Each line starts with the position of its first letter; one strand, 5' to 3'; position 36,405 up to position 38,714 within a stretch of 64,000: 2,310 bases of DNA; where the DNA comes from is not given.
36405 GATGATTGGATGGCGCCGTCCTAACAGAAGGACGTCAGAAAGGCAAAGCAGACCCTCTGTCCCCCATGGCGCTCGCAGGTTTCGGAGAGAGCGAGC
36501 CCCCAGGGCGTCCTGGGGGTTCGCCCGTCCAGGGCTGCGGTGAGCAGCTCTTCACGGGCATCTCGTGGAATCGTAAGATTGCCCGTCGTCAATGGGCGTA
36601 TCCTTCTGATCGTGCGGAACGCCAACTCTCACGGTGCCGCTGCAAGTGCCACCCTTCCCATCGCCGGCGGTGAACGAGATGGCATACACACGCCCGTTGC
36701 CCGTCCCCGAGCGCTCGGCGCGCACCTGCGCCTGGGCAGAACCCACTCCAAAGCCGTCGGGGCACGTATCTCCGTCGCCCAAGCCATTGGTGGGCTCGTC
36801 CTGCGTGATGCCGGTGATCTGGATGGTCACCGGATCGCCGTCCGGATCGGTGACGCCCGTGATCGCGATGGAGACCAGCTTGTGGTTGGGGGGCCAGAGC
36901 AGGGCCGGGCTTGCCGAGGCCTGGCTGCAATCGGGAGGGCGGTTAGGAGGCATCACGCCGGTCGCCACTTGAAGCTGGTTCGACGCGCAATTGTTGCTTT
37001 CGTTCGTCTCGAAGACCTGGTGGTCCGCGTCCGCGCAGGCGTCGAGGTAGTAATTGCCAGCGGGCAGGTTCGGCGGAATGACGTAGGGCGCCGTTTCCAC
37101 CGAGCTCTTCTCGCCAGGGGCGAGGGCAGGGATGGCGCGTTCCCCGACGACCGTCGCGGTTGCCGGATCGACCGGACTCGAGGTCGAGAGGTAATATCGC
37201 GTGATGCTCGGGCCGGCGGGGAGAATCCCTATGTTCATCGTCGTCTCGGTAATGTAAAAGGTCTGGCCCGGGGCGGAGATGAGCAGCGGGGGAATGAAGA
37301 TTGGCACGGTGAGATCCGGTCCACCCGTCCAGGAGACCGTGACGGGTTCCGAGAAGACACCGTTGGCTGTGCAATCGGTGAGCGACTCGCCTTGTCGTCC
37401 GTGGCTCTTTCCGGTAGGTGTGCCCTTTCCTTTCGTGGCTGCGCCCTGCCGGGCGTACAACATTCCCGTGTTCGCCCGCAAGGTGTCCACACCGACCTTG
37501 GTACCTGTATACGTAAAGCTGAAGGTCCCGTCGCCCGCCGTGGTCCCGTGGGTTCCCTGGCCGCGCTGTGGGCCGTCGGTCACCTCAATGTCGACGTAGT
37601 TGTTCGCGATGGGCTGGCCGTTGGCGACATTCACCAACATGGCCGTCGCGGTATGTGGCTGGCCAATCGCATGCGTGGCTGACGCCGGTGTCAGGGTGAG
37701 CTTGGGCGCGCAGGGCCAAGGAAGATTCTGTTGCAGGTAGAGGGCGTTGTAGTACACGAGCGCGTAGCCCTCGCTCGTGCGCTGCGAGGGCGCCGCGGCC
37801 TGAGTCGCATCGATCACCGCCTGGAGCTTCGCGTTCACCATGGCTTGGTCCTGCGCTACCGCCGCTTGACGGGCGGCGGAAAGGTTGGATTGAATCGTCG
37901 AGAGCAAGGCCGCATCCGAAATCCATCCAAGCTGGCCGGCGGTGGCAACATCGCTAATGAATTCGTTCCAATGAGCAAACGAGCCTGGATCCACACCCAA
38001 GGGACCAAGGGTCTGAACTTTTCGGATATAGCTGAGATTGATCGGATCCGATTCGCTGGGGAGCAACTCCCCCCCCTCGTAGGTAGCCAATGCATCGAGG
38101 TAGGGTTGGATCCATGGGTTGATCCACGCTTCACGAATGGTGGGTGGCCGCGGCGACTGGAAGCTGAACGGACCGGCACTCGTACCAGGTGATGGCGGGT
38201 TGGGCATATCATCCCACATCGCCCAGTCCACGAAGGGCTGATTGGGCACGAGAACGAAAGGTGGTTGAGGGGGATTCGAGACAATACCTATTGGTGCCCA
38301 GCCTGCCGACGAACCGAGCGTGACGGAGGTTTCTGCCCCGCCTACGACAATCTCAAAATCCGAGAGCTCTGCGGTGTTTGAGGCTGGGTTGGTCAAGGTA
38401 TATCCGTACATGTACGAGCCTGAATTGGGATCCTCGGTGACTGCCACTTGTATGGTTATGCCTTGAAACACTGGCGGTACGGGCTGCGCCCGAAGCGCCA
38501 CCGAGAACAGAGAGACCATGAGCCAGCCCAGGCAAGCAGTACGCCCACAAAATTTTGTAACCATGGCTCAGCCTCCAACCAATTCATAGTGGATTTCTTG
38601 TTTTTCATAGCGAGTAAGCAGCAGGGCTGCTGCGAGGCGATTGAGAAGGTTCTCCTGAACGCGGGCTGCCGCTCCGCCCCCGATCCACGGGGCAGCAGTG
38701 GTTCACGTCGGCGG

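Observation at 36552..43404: Mosaic-GC region with three consecutive disrupted genes (frameshift, amber, amber)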

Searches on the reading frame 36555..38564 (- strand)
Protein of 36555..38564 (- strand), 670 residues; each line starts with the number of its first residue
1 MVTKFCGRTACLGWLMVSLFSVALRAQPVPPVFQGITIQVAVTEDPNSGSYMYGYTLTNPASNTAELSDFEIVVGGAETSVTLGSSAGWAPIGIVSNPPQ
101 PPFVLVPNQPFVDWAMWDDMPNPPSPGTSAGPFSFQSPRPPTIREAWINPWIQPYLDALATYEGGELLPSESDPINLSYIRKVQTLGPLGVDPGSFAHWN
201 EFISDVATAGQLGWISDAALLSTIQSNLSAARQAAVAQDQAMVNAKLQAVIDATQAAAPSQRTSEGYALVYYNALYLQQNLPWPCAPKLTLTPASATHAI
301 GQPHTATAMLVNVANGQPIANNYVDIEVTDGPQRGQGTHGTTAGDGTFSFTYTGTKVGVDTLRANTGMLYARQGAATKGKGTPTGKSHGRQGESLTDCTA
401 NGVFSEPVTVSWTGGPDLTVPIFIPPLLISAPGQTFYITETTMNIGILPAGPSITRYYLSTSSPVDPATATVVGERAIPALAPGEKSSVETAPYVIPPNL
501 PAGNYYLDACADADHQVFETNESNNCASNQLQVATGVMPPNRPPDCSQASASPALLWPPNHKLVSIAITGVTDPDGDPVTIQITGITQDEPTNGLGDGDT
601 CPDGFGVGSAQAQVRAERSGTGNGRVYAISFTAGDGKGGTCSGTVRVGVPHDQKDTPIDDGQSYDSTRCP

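Call 11: search_protein_families(library=pfam, proteins=[window:36555-38564:-], max_evalue=0.01)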
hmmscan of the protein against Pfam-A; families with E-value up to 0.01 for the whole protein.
window:36555-38564:- (670 aa): 3 families
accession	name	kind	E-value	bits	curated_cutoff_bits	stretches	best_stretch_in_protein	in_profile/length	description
PF07705.17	CARDB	-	2e-09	38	22.7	1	416-528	2-100/101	CARDB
PF02369.22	Big_1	-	7.9e-05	23.1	34.9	1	300-366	14-80/93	Bacterial Ig-like domain (group 1)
PF17963.7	Big_9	-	0.0031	18.8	23.6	1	566-647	21-88/89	Bacterial Ig domain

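Call 13: find_encoding_contigs(protein=window:36555-38564:-, flank=10000, max_places=10)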
Protein window:36555-38564:- (670 aa): no gene with exactly this product is on record in the collection.

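Call 14: find_homologous_proteins(query=window:36555-38564:-)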
Query window:36555-38564:- (670 aa): 95 proteins with E <= 0.001 among 8000 candidates.
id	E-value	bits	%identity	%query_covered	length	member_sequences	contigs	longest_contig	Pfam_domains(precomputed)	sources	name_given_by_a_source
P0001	0.0e+0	1531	100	100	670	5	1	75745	PF07705.18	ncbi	ncbi:MAG: CARDB domain-containing protein [Acidobacteriota bacterium]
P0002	8.1e-257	872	61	99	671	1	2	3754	PF07705.18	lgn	-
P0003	4.4e-247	840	59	99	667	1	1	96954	PF02369.23,PF07705.18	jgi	jgi:hypothetical protein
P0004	3.9e-243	827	59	98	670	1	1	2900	PF07705.18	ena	-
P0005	2.3e-240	818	60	96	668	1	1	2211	PF07705.18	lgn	-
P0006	1.2e-239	816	58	98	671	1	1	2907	PF07705.18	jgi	jgi:hypothetical protein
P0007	3.4e-236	804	58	98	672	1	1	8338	PF07705.18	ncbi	-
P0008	1.8e-234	799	60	95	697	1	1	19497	PF07705.18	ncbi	ncbi:MAG: CARDB domain-containing protein, partial [Acidobacteriota bacterium]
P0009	1.7e-232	792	68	80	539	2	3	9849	PF07705.18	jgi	jgi:hypothetical protein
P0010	8.6e-232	790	57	95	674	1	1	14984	PF07705.18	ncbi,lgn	-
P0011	2.9e-227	775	64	80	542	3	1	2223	PF07705.18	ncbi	-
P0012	5.8e-227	774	65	79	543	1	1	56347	PF07705.18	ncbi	-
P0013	3.9e-219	748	53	98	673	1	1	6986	PF07705.18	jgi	jgi:hypothetical protein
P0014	2.2e-211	722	52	98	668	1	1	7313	PF07705.18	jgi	jgi:hypothetical protein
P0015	1.4e-208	713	55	99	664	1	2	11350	PF02369.23,PF07705.18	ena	-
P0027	1.3e-173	597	48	96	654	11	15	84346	PF07705.18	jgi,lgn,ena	jgi:hypothetical protein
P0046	2.9e-126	441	40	96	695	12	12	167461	PF07705.18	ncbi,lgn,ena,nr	ncbi:MAG: hypothetical protein K2Q17_09845 [Nitrospiraceae bacterium]|nr:hypothetical protein [Nitro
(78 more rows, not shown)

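Call 15: find_encoding_contigs(protein=P0003, flank=8000, max_places=3)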
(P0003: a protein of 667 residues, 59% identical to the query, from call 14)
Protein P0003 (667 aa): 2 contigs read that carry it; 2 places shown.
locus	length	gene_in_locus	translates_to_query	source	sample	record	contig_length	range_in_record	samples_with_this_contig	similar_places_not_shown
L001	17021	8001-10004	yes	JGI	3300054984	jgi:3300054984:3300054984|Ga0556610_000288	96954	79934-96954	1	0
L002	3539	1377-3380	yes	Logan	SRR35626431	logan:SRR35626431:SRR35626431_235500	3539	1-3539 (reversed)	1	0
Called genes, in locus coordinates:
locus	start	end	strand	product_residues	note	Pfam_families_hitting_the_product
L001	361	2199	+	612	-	PF02771:Acyl-CoA_dh_N, PF02770:Acyl-CoA_dh_M, PF00441:Acyl-CoA_dh_1, PF22924:ACOX_C_alpha1, PF12806:Acyl-CoA_dh_C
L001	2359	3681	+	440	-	PF00112:Peptidase_C1 (faint), PF03051:Peptidase_C1_2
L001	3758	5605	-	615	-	PF01551:Peptidase_M23 (weak)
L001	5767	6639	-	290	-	PF00483:NTP_transferase, PF12804:NTP_transf_3 (weak)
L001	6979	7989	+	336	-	-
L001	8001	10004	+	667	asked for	PF02369:Big_1 (weak), PF07705:CARDB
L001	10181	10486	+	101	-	-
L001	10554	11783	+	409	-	-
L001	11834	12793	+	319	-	PF01297:ZnuA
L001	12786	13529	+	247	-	PF00005:ABC_tran, PF13304:AAA_21 (weak)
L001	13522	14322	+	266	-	PF00950:ABC-3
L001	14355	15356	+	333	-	-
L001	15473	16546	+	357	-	PF01594:AI-2E_transport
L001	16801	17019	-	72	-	?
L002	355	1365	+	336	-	-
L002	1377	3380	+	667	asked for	PF02369:Big_1 (weak), PF07705:CARDB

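Call 16: find_encoding_contigs(protein=P0001, flank=10000, max_places=3)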
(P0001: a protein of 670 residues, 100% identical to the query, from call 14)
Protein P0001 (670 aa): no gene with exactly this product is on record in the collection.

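Call 45: search_protein_families(library=pfam, proteins=[L001:6979-7986:+], max_evalue=0.1)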
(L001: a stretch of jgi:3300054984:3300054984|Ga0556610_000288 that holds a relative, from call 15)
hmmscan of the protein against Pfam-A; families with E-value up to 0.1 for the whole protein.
L001:6979-7986:+ (336 aa): 0 families

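Call 46: search_protein_families(library=padloc, proteins=[P0001], max_evalue=0.01)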
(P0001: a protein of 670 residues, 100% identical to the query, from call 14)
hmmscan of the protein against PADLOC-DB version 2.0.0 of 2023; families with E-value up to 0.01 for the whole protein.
P0001 (670 aa): 0 families

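Call 50: find_encoding_contigs(protein=P0046, flank=4000, max_places=2)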
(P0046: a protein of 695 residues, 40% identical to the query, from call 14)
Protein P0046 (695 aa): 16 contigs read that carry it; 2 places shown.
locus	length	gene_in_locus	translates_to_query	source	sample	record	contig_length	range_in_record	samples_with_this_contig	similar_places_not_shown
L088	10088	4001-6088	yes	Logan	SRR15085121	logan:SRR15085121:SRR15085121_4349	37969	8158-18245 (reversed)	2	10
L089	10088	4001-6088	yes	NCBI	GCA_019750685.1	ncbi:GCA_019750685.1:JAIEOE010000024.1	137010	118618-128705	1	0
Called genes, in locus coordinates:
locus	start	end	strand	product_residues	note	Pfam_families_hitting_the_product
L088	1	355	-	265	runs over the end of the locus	PF00731:AIRC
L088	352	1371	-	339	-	PF01210:NAD_Gly3P_dh_N, PF02558:ApbA (weak), PF03446:NAD_binding_2, PF03807:F420_oxidored (faint), PF07479:NAD_Gly3P_dh_C, PF20618:GPD_NAD_C_bact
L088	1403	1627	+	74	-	-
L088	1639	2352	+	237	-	PF13505:OMP_b-brl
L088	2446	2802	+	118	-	-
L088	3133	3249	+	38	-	-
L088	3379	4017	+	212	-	PF03411:Peptidase_M74 (weak)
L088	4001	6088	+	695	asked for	PF07705:CARDB (weak)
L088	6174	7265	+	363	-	-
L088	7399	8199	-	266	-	PF19420:DDAH_eukar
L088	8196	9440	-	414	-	PF04455:Saccharop_dh_N, PF21571:ArgZ-like_C_1st, PF21570:ArgZ-like_C_2nd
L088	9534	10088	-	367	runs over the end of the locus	PF01142:TruD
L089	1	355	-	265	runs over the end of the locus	PF00731:AIRC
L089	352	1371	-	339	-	PF01210:NAD_Gly3P_dh_N, PF02558:ApbA (weak), PF03446:NAD_binding_2, PF03807:F420_oxidored (faint), PF07479:NAD_Gly3P_dh_C, PF20618:GPD_NAD_C_bact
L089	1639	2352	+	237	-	PF13505:OMP_b-brl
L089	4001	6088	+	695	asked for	PF07705:CARDB (weak)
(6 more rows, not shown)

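Call 51: find_encoding_contigs(protein=P0027, flank=4000, max_places=2)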
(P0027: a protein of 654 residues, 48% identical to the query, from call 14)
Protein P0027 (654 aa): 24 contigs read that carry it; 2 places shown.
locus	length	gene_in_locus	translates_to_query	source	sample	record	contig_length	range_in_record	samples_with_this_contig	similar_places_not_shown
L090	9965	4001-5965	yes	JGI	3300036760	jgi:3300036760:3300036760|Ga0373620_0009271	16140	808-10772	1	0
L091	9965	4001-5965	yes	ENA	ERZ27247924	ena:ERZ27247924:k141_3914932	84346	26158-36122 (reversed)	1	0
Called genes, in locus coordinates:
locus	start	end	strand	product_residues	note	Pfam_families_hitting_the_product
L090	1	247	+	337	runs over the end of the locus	-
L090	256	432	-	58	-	-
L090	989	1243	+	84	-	-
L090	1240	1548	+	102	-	-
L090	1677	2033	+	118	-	PF04014:MazE_antitoxin (weak)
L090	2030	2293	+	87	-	PF05016:ParE_toxin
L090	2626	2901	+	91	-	PF10387:DUF2442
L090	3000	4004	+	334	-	-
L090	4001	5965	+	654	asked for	PF07705:CARDB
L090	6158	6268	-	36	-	-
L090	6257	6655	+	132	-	-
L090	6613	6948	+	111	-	PF13711:DUF4160, PF10387:DUF2442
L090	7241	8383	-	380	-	PF13289:SIR2_2 (weak)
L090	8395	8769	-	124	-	-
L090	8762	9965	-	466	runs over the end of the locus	-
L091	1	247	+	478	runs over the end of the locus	PF06271:RDD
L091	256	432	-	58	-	-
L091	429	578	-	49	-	-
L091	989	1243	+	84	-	-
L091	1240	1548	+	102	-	-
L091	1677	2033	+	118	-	PF04014:MazE_antitoxin (weak)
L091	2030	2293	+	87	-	PF05016:ParE_toxin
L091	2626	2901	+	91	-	PF10387:DUF2442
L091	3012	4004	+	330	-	-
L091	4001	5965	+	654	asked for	PF07705:CARDB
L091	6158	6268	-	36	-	-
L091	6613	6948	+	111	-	PF13711:DUF4160, PF10387:DUF2442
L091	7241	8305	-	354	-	PF13289:SIR2_2 (weak)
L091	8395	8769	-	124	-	-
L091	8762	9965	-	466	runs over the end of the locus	-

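Call 59: list_cluster_members(proteins=[P0001, P0216, P0096])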
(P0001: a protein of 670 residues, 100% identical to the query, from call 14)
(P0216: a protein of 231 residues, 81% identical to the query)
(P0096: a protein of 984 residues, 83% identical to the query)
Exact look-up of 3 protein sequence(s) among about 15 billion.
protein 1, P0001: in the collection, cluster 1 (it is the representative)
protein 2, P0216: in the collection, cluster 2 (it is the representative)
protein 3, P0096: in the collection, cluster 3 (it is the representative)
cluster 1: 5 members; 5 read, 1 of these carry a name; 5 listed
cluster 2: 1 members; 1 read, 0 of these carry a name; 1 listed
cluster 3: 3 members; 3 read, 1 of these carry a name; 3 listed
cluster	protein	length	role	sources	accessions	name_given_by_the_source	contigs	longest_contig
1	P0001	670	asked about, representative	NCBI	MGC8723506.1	MAG: CARDB domain-containing protein [Acidobacteriota bacterium]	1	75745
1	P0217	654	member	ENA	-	-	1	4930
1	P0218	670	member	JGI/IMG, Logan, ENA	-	-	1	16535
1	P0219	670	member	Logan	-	-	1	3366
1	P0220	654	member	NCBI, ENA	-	-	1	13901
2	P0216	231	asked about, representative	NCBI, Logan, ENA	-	-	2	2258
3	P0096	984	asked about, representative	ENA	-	-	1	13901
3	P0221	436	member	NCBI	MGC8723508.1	MAG: type IIL restriction-modification enzyme MmeI [Acidobacteriota bacterium]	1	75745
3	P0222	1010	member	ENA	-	-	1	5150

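Call 60: find_encoding_contigs(protein=P0218, flank=10000, max_places=4)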
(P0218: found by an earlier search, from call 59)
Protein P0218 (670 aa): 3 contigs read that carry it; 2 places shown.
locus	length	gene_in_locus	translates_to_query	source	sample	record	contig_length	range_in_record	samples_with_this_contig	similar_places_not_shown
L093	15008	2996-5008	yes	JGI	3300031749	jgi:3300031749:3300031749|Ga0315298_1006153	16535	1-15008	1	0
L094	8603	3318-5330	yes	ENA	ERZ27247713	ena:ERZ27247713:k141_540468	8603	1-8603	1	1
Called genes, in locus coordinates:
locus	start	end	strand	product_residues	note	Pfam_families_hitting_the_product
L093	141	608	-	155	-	PF04191:PEMT (weak)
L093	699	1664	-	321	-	PF00579:tRNA-synt_1b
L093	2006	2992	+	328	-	-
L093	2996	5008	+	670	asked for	PF02369:Big_1 (weak), PF07705:CARDB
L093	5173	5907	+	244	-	PF00106:adh_short, PF08659:KR, PF13561:adh_short_C2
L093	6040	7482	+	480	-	PF01116:F_bP_aldolase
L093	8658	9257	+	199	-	-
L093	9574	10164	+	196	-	-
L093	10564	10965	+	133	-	PF00392:GntR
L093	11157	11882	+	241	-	PF00005:ABC_tran (weak), PF13304:AAA_21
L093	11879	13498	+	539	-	-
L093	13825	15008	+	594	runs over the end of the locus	PF00999:Na_H_Exchanger, PF02254:TrkA_N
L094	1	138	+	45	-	?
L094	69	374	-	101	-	-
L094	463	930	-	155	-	PF04191:PEMT (weak)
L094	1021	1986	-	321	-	PF00579:tRNA-synt_1b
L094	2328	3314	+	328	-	-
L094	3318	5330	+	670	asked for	PF02369:Big_1 (weak), PF07705:CARDB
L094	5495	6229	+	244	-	PF00106:adh_short, PF08659:KR, PF13561:adh_short_C2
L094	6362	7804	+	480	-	PF01116:F_bP_aldolase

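Call 61: find_encoding_contigs(protein=P0222, flank=10000, max_places=3)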
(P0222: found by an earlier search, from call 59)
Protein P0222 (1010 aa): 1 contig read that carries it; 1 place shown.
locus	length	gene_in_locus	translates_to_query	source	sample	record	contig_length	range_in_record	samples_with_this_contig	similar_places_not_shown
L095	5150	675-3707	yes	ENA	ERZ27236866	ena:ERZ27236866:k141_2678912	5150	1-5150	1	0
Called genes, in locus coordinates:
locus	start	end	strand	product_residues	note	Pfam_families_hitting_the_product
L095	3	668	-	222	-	?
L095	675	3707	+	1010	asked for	PF20464:MmeI_N, PF20465:MmeI_hel, PF20473:MmeI_Mtase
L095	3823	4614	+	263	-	PF12686:DUF3800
